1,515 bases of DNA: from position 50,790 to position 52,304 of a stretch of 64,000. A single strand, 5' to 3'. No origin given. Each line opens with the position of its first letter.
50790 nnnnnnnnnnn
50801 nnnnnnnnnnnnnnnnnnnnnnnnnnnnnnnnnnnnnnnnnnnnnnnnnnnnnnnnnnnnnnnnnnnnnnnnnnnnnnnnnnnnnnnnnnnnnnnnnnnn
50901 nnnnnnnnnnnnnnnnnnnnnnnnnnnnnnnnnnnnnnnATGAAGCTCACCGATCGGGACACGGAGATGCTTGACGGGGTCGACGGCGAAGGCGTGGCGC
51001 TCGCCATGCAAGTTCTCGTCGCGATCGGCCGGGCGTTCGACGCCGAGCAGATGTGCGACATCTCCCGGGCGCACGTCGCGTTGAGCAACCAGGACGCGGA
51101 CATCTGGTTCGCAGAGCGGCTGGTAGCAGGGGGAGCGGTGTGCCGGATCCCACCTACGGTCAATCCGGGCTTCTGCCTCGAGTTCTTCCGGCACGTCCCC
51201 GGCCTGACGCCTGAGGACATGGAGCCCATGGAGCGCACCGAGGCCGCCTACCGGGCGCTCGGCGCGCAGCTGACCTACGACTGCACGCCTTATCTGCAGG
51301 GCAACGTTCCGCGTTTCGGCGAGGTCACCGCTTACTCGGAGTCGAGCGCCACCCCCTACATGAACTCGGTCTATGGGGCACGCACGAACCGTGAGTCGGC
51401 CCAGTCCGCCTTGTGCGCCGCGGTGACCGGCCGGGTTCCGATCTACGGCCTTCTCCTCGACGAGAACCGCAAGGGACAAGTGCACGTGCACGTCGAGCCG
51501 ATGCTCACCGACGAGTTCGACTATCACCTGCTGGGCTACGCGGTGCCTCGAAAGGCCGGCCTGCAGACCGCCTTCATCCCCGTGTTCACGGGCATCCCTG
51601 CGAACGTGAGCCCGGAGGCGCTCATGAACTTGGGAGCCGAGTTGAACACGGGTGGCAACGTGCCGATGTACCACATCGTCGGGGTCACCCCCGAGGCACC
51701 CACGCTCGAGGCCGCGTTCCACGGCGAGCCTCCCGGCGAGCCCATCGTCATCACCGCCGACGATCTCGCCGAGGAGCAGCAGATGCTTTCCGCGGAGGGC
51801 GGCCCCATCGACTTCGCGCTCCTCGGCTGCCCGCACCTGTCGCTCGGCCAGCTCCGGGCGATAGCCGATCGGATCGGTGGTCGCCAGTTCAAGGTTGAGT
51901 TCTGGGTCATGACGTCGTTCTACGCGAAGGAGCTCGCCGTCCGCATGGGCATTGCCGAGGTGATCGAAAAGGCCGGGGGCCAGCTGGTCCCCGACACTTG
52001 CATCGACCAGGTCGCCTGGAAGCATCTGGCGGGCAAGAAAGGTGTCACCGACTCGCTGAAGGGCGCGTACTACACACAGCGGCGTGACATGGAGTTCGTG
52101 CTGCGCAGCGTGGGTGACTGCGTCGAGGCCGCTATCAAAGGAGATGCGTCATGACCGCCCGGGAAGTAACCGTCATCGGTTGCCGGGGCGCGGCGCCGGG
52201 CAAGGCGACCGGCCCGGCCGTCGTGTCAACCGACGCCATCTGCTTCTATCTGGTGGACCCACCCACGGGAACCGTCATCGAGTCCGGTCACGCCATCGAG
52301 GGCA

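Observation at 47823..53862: Canonical hutU locked into an operon with aconitase X (DUF521 plus DUF126) and a LarA-like DUF2088 protein behind an NCS1 permease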

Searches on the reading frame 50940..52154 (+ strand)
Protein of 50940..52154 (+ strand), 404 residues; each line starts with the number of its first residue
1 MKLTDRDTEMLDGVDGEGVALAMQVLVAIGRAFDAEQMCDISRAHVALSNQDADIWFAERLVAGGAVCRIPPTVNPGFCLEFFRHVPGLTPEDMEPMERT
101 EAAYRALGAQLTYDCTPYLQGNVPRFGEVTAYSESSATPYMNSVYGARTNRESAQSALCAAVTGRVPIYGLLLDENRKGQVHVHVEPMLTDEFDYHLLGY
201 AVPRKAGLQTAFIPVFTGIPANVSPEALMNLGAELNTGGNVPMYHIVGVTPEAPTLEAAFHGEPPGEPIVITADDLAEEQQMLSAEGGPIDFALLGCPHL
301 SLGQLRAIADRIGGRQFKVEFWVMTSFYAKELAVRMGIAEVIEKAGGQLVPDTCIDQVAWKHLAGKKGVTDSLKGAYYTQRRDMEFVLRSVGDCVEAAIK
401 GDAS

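Call 3: search_protein_families(library=pfam, proteins=[window:50940-52154:+], max_evalue=0.01)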
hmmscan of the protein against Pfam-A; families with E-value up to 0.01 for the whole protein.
window:50940-52154:+ (404 aa): 1 family
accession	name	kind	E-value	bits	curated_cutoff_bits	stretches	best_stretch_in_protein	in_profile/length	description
PF04412.18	AcnX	-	1.6e-123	412.8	31.5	1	1-396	1-400/400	Aconitase X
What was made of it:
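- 50940..52154 (+): Aconitase X large (catalytic) subunit (404 aa). PF04412 413 bits (call 3).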

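Call 9: search_protein_families(library=ncbifam, proteins=[window:50940-52154:+], max_evalue=0.01)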
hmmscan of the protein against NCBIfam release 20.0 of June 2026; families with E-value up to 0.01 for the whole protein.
window:50940-52154:+ (404 aa): 1 family
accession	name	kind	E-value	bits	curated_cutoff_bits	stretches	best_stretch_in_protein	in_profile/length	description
NF051439.1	C3LHypDHLhpIPSEAE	equivalog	1.6e-68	231.5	700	1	1-403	144-548/555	cis-3-hydroxy-L-proline dehydratase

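Call 29: find_homologous_proteins(query=window:50940-52154:+, max_evalue=0.00001)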
Query window:50940-52154:+ (404 aa): 3142 proteins with E <= 0.00001 among 8000 candidates; the best 120 are listed.
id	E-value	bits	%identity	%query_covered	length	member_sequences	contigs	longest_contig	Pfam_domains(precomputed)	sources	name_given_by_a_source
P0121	7.2e-255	863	92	100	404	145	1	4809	PF28406.1,PF04412.20,PF28403.1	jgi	-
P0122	1.2e-248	842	86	100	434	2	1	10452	PF28406.1,PF04412.20,PF28403.1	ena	-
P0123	6.9e-247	837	90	100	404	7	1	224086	PF28406.1,PF04412.20,PF28403.1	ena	-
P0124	5.4e-231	784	84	100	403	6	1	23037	PF28406.1,PF04412.20,PF28403.1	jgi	jgi:predicted aconitase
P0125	9.6e-231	783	85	100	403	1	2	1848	PF28406.1,PF04412.20,PF28403.1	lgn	-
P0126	3.0e-229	779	84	100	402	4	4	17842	PF28406.1,PF04412.20,PF28403.1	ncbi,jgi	ncbi:MAG: aconitase X catalytic domain-containing protein [Acidimicrobiales bacterium]|jgi:hypotheti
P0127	1.8e-228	776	84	100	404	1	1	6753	PF28406.1,PF04412.20,PF28403.1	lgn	-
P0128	1.0e-225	767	83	100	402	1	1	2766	PF28406.1,PF04412.20,PF28403.1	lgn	-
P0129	1.9e-220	750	82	100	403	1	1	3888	PF28406.1,PF04412.20,PF28403.1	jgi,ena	-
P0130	5.1e-215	732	93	85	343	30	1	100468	PF28406.1,PF04412.20,PF28403.1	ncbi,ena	-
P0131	4.9e-178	610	86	76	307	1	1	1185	PF28406.1,PF04412.20,PF28403.1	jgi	jgi:predicted aconitase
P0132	8.6e-178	609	68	100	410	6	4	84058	PF28406.1,PF04412.20,PF28403.1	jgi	jgi:predicted aconitase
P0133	1.3e-175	602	65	99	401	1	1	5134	PF28406.1,PF04412.20,PF28403.1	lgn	-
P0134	1.5e-174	598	65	100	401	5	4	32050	PF28406.1,PF04412.20,PF28403.1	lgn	-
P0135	1.6e-174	598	64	100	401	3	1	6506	PF28406.1,PF04412.20,PF28403.1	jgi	-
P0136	4.1e-174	597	65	97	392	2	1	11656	PF28406.1,PF04412.20,PF28403.1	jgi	-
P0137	1.9e-173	595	67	100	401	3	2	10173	PF28406.1,PF04412.20,PF28403.1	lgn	-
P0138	6.4e-173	593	66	100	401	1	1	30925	PF28406.1,PF04412.20,PF28403.1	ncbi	-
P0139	7.0e-172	590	65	100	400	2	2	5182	PF28406.1,PF04412.20,PF28403.1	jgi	-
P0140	2.0e-171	588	63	100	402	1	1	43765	PF28406.1,PF04412.20,PF28403.1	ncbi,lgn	-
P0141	2.7e-171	588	66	97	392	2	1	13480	PF28406.1,PF04412.20,PF28403.1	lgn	-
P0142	3.1e-171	588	65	100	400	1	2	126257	PF28406.1,PF04412.20,PF28403.1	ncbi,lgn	-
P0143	7.6e-171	586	65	100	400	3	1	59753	PF28406.1,PF04412.20,PF28403.1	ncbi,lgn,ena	-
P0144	3.7e-169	581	65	100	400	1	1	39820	PF28406.1,PF04412.20,PF28403.1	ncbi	-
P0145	9.4e-169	579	63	100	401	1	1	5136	PF28406.1,PF04412.20,PF28403.1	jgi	-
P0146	1.7e-168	579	66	100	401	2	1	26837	PF28406.1,PF04412.20,PF28403.1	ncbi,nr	ncbi:MAG TPA: DUF521 domain-containing protein [Clostridia bacterium]|nr:DUF521 domain-containing pr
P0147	3.7e-168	577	83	76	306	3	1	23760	PF28406.1,PF04412.20,PF28403.1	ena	-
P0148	6.1e-168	577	62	100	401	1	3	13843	PF28406.1,PF04412.20,PF28403.1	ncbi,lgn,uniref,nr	ncbi:predicted aconitase subunit 1 [Desulfotomaculum arcticum]|uniref:Predicted aconitase subunit 1 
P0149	1.1e-167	576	62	100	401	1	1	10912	PF28406.1,PF04412.20,PF28403.1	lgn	-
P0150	8.2e-167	573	64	100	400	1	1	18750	PF28406.1,PF04412.20,PF28403.1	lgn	-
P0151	2.9e-166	571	64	100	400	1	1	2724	PF28406.1,PF04412.20,PF28403.1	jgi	jgi:predicted aconitase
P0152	4.7e-166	570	61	100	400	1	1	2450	PF28406.1,PF04412.20,PF28403.1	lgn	-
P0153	5.5e-166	570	63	100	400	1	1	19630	PF28406.1,PF04412.20,PF28403.1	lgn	-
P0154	6.6e-166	570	63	100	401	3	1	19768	PF28406.1,PF04412.20,PF28403.1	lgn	-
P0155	8.8e-166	570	64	100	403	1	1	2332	PF28406.1,PF04412.20,PF28403.1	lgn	-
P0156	1.4e-165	569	64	100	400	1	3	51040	PF28406.1,PF04412.20,PF28403.1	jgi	jgi:predicted aconitase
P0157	1.5e-165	569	62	100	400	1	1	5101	PF28406.1,PF04412.20,PF28403.1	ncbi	-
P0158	4.4e-165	567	61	100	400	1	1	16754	PF28406.1,PF04412.20,PF28403.1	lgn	-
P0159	7.7e-165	566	63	100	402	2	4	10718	PF28406.1,PF04412.20,PF28403.1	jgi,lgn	-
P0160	7.7e-165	566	62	100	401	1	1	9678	PF28406.1,PF04412.20,PF28403.1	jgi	jgi:hypothetical protein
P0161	8.4e-165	566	61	100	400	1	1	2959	PF28406.1,PF04412.20,PF28403.1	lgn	-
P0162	8.4e-165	566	61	100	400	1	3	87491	PF28406.1,PF04412.20,PF28403.1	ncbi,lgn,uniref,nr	ncbi:aconitase X [Sporolactobacillus spathodeae]|uniref:Aconitase n=1 Tax=Sporolactobacillus spathod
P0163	2.1e-164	565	62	100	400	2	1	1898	PF28406.1,PF04412.20,PF28403.1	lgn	-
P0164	5.7e-164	564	60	100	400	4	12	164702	PF28406.1,PF04412.20,PF28403.1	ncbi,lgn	ncbi:MAG: aconitase X catalytic domain-containing protein [Sporolactobacillus sp.]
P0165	6.7e-164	563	63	100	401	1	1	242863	PF28406.1,PF04412.20,PF28403.1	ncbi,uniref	ncbi:aconitase X catalytic domain-containing protein [Pelotomaculum propionicicum]|uniref:aconitase 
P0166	2.0e-163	562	62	100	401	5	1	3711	PF28406.1,PF04412.20,PF28403.1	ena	-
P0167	3.4e-163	561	63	100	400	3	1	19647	PF28406.1,PF04412.20,PF28403.1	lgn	-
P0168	1.2e-162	559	63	100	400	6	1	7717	PF28406.1,PF04412.20,PF28403.1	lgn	-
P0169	1.3e-162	559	60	100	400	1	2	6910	PF28406.1,PF04412.20,PF28403.1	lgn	-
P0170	1.7e-162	559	60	100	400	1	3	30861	PF28406.1,PF04412.20,PF28403.1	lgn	-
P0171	2.0e-162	559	63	100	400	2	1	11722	PF28406.1,PF04412.20,PF28403.1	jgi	-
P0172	2.3e-162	558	60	100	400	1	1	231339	PF28406.1,PF04412.20,PF28403.1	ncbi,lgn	ncbi:MAG: aconitase X catalytic domain-containing protein [Sporolactobacillus sp.]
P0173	4.3e-162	557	62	100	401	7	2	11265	PF28406.1,PF04412.20,PF28403.1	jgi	jgi:predicted aconitase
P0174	3.3e-161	555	61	100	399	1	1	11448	PF28406.1,PF04412.20,PF28403.1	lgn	-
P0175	1.4e-160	552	61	100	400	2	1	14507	PF28406.1,PF04412.20,PF28403.1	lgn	-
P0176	2.2e-160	552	61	100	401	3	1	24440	PF28406.1,PF04412.20,PF28403.1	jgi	-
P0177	3.3e-160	551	61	100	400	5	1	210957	PF28406.1,PF04412.20,PF28403.1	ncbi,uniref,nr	ncbi:hypothetical protein P22_2080 [Propionispora sp. 2/2-37]|uniref:aconitase X catalytic domain-co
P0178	4.2e-160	551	60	100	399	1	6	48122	PF28406.1,PF04412.20,PF28403.1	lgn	-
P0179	4.3e-160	551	60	100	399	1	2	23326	PF28406.1,PF04412.20,PF28403.1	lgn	-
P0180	4.5e-160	551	63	99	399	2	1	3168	PF28406.1,PF04412.20,PF28403.1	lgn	-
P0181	6.4e-160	550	61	100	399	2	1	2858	PF28406.1,PF04412.20,PF28403.1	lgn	-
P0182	1.1e-159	549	60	100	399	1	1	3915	PF28406.1,PF04412.20,PF28403.1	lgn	-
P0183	1.1e-159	549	60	100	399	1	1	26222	PF28406.1,PF04412.20,PF28403.1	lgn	-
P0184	1.3e-159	549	61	100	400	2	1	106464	PF28406.1,PF04412.20,PF28403.1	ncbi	ncbi:MAG: aconitase X catalytic domain-containing protein [Bacillota bacterium]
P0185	2.5e-159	548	59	100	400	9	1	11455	PF28406.1,PF04412.20,PF28403.1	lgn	-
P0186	3.4e-159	548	62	100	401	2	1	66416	PF28406.1,PF04412.20,PF28403.1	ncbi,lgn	ncbi:MAG: aconitase X catalytic domain-containing protein [Bacillota bacterium]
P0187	4.2e-159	548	62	100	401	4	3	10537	PF28406.1,PF04412.20,PF28403.1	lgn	-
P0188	4.6e-159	547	60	100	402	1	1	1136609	PF28406.1,PF04412.20,PF28403.1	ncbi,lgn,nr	ncbi:MAG: DUF521 domain-containing protein [Firmicutes bacterium]|nr:DUF521 domain-containing protei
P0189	6.6e-159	547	60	100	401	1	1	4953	PF28406.1,PF04412.20,PF28403.1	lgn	-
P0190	7.9e-159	547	61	100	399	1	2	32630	PF28406.1,PF04412.20,PF28403.1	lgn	-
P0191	1.1e-158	546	60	100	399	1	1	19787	PF28406.1,PF04412.20,PF28403.1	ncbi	ncbi:MAG: aconitase X catalytic domain-containing protein [Ethanoligenens sp.]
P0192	1.3e-158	546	62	99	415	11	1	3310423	PF28406.1,PF04412.20,PF28403.1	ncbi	-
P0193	1.7e-158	546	62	99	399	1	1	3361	PF28406.1,PF04412.20,PF28403.1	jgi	jgi:predicted aconitase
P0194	1.9e-158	545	60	100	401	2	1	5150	PF28406.1,PF04412.20,PF28403.1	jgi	jgi:predicted aconitase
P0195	2.0e-158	545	61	100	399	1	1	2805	PF28406.1,PF04412.20,PF28403.1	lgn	-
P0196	2.8e-158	545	60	100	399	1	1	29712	PF28406.1,PF04412.20,PF28403.1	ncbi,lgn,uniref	ncbi:aconitase X catalytic domain-containing protein [Ethanoligenens sp.]|uniref:aconitase X catalyt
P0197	3.0e-158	545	59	99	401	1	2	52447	PF28406.1,PF04412.20,PF28403.1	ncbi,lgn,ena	-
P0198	5.5e-158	544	59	100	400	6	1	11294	PF28406.1,PF04412.20,PF28403.1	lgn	-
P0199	6.1e-158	544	59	100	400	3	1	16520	PF28406.1,PF04412.20,PF28403.1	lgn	-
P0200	6.3e-158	544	62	100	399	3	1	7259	PF28406.1,PF04412.20,PF28403.1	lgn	-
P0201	8.3e-158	543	60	99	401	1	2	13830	PF28406.1,PF04412.20,PF28403.1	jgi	jgi:predicted aconitase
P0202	1.3e-157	543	60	100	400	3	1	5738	PF28406.1,PF04412.20,PF28403.1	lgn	-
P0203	1.6e-157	542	59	100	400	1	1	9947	PF28406.1,PF04412.20,PF28403.1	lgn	-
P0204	2.5e-157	542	61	100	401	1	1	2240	PF28406.1,PF04412.20,PF28403.1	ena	-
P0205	3.3e-157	541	63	98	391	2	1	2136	PF28406.1,PF04412.20,PF28403.1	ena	-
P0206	8.2e-157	540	60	100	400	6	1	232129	PF28406.1,PF04412.20,PF28403.1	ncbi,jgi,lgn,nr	ncbi:MAG: aconitase X catalytic domain-containing protein [Sporolactobacillus sp.]|jgi:predicted aco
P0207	1.7e-156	539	60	100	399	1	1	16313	PF28406.1,PF04412.20,PF28403.1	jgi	-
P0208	2.6e-156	538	62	99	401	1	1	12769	PF28406.1,PF04412.20,PF28403.1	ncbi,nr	ncbi:MAG: aconitase X catalytic domain-containing protein [Alicyclobacillus sp.]|nr:aconitase X cata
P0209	3.2e-156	538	61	100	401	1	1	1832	PF28406.1,PF04412.20,PF28403.1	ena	-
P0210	3.4e-156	538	58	100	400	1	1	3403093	PF28406.1,PF04412.20,PF28403.1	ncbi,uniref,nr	ncbi:aconitase X catalytic domain-containing protein [Thermoanaerobacterium sp. RBIITD]|uniref:aconi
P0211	1.2e-155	536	58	100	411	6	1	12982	PF28406.1,PF04412.20,PF28403.1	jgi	jgi:predicted aconitase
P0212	1.4e-155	536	59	100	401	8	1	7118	PF28406.1,PF04412.20,PF28403.1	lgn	-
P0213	2.9e-155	535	62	98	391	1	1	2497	PF28406.1,PF04412.20,PF28403.1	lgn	-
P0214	4.0e-155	534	59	100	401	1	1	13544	PF28406.1,PF04412.20,PF28403.1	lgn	-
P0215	4.0e-155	534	60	100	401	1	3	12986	PF28406.1,PF04412.20,PF28403.1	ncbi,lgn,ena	-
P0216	5.8e-155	534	61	100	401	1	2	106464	PF28406.1,PF04412.20,PF28403.1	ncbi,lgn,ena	-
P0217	7.6e-155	534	60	100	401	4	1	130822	PF28406.1,PF04412.20,PF28403.1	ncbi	-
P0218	7.7e-155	534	60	100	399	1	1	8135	PF28406.1,PF04412.20,PF28403.1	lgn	-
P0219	1.5e-154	533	60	100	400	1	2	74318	PF28406.1,PF04412.20,PF28403.1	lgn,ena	-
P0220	2.7e-154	532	58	100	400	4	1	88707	PF28406.1,PF04412.20,PF28403.1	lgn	-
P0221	2.9e-154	532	59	100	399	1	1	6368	PF28406.1,PF04412.20,PF28403.1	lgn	-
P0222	1.0e-153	530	59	100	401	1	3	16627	PF28406.1,PF04412.20,PF28403.1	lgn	-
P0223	1.1e-153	530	58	100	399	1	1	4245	PF28406.1,PF04412.20,PF28403.1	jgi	jgi:predicted aconitase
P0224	1.3e-153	529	59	100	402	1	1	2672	PF28406.1,PF04412.20,PF28403.1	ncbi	-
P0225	1.5e-153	529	59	100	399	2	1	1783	PF28406.1,PF04412.20,PF28403.1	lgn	-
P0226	1.6e-153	529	60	99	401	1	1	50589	PF28406.1,PF04412.20,PF28403.1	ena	-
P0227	1.6e-153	529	60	99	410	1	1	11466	PF28406.1,PF04412.20,PF28403.1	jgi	jgi:hypothetical protein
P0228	1.8e-153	529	57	100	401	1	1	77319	PF28406.1,PF04412.20,PF28403.1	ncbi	ncbi:MAG: aconitase X catalytic domain-containing protein [Pseudomonadota bacterium]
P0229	2.1e-153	529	59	100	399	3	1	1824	PF28406.1,PF04412.20,PF28403.1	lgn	-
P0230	3.0e-153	528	58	100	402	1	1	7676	PF28406.1,PF04412.20,PF28403.1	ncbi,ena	-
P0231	4.2e-153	528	59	100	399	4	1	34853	PF28406.1,PF04412.20,PF28403.1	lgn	-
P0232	9.1e-153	527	59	99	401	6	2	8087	PF28406.1,PF04412.20,PF28403.1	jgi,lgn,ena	jgi:hypothetical protein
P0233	1.0e-152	527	61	99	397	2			PF28406.1,PF04412.20,PF28403.1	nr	nr:aconitase X catalytic domain-containing protein [Desulfofundulus thermobenzoicus]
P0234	1.1e-152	526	60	100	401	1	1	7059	PF28406.1,PF04412.20,PF28403.1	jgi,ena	jgi:predicted aconitase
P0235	1.2e-152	526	58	100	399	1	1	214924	PF28406.1,PF04412.20,PF28403.1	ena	-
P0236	1.2e-152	526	60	99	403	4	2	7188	PF28406.1,PF04412.20,PF28403.1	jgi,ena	-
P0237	1.6e-152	526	61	100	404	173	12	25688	PF28406.1,PF04412.20,PF28403.1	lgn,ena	-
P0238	3.4e-152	525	60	99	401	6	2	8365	PF28406.1,PF04412.20,PF28403.1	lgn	-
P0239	3.9e-152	525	60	100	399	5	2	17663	PF28406.1,PF04412.20,PF28403.1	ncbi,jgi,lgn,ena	jgi:hypothetical protein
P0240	3.9e-152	525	59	99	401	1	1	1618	PF28406.1,PF04412.20,PF28403.1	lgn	-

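Call 30: find_encoding_contigs(protein=P0132, flank=8000, max_places=2)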
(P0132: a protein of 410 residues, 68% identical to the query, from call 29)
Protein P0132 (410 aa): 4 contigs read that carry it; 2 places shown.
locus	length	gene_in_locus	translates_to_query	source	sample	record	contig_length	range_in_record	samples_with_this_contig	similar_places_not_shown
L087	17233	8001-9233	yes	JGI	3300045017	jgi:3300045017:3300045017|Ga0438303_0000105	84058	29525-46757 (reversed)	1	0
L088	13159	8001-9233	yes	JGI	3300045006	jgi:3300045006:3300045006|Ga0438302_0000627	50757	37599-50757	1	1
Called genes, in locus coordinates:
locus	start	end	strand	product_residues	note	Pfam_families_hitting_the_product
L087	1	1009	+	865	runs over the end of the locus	PF10114:PocR, PF13185:GAF_2, PF01590:GAF, PF00989:PAS, PF08447:PAS_3, PF08448:PAS_4, PF13426:PAS_9, PF01966:HD, +3 more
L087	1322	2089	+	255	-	PF23441:SDR, PF00106:adh_short, PF08659:KR, PF13561:adh_short_C2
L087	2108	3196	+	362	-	PF08240:ADH_N, PF16912:Glu_dehyd_C, PF00107:ADH_zinc_N, PF13602:ADH_zinc_N_2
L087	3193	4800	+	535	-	PF13555:AAA_29 (faint), PF00005:ABC_tran, PF13304:AAA_21 (faint), PF00005:ABC_tran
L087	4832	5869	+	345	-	PF02653:BPD_transp_2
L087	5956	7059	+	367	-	PF13407:Peripla_BP_4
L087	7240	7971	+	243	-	PF00392:GntR, PF07729:FCD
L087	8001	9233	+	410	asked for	PF04412:AcnX, PF28403:AcnX_2nd, PF28406:AcnX_3rd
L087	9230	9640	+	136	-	PF01989:AcnX_swivel_put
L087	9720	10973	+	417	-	PF00815:Histidinol_dh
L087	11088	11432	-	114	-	PF13453:Zn_ribbon_TFIIB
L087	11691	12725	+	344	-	PF09505:Dimeth_Pyl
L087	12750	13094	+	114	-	PF09505:Dimeth_Pyl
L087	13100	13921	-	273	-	PF01063:Aminotran_4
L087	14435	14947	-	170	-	PF14512:TM1586_NiRdase (faint), PF00881:Nitroreductase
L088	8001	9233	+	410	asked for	PF04412:AcnX, PF28403:AcnX_2nd, PF28406:AcnX_3rd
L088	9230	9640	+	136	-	PF01989:AcnX_swivel_put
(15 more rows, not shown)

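Call 31: find_encoding_contigs(protein=P0165, flank=8000, max_places=1)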
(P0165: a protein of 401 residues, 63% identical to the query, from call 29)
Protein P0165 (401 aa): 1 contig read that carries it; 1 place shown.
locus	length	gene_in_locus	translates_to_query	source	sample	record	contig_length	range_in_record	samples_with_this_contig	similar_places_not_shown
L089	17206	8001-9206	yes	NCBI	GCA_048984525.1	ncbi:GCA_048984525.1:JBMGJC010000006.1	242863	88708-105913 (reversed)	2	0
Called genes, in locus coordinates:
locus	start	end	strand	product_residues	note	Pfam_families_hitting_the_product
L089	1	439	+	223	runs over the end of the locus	PF00528:BPD_transp_1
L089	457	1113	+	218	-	PF00005:ABC_tran, PF13304:AAA_21 (faint)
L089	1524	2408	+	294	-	PF12849:PBP_like_2, PF13531:SBP_bac_11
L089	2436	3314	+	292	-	PF12849:PBP_like_2, PF04069:OpuAC (weak), PF13531:SBP_bac_11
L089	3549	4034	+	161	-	PF05140:ResB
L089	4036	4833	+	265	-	PF01578:Cytochrom_C_asm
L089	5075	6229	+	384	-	PF13205:Big_5 (faint), PF00041:fn3 (weak)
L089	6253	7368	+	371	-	-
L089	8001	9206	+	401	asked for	PF04412:AcnX, PF28403:AcnX_2nd, PF28406:AcnX_3rd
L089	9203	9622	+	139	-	PF01989:AcnX_swivel_put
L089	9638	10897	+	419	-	PF00815:Histidinol_dh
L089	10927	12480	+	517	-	PF02463:SMC_N (faint), PF00005:ABC_tran, PF13304:AAA_21 (faint), PF00005:ABC_tran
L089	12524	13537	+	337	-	PF02653:BPD_transp_2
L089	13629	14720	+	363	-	PF00532:Peripla_BP_1 (weak), PF13407:Peripla_BP_4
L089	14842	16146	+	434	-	PF00815:Histidinol_dh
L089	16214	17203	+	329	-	PF08240:ADH_N, PF16912:Glu_dehyd_C, PF00107:ADH_zinc_N, PF13602:ADH_zinc_N_2 (weak)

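Call 32: find_encoding_contigs(protein=P0162, flank=8000, max_places=1)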
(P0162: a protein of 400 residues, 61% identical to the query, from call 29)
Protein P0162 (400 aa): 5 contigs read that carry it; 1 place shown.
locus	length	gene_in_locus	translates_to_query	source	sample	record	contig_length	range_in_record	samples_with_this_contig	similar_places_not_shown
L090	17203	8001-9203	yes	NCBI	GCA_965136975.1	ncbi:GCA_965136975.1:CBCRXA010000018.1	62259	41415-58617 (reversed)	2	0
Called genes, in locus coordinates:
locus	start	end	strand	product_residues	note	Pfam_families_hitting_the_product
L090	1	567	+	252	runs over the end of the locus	PF00528:BPD_transp_1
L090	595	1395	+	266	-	PF00005:ABC_tran, PF13304:AAA_21 (faint)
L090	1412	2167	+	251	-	PF00106:adh_short, PF08659:KR, PF13561:adh_short_C2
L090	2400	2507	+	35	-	PF13561:adh_short_C2 (weak)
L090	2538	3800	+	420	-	PF00815:Histidinol_dh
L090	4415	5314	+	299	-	PF01418:HTH_6, PF01380:SIS (weak)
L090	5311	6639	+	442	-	PF04389:Peptidase_M28 (weak), PF01546:Peptidase_M20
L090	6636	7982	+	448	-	PF01979:Amidohydro_1, PF07969:Amidohydro_3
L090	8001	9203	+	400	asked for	PF04412:AcnX, PF28403:AcnX_2nd, PF28406:AcnX_3rd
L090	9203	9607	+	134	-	PF01989:AcnX_swivel_put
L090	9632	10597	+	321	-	PF00389:2-Hacid_dh, PF02826:2-Hacid_dh_C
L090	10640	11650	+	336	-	PF13379:NMT1_2, PF09084:NMT1, PF12974:Phosphonate-bd (weak)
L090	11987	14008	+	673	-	PF17391:Urocanase_N, PF01175:Urocanase, PF17392:Urocanase_C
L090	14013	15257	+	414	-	PF07969:Amidohydro_3, PF01979:Amidohydro_1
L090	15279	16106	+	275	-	PF00528:BPD_transp_1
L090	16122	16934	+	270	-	PF00005:ABC_tran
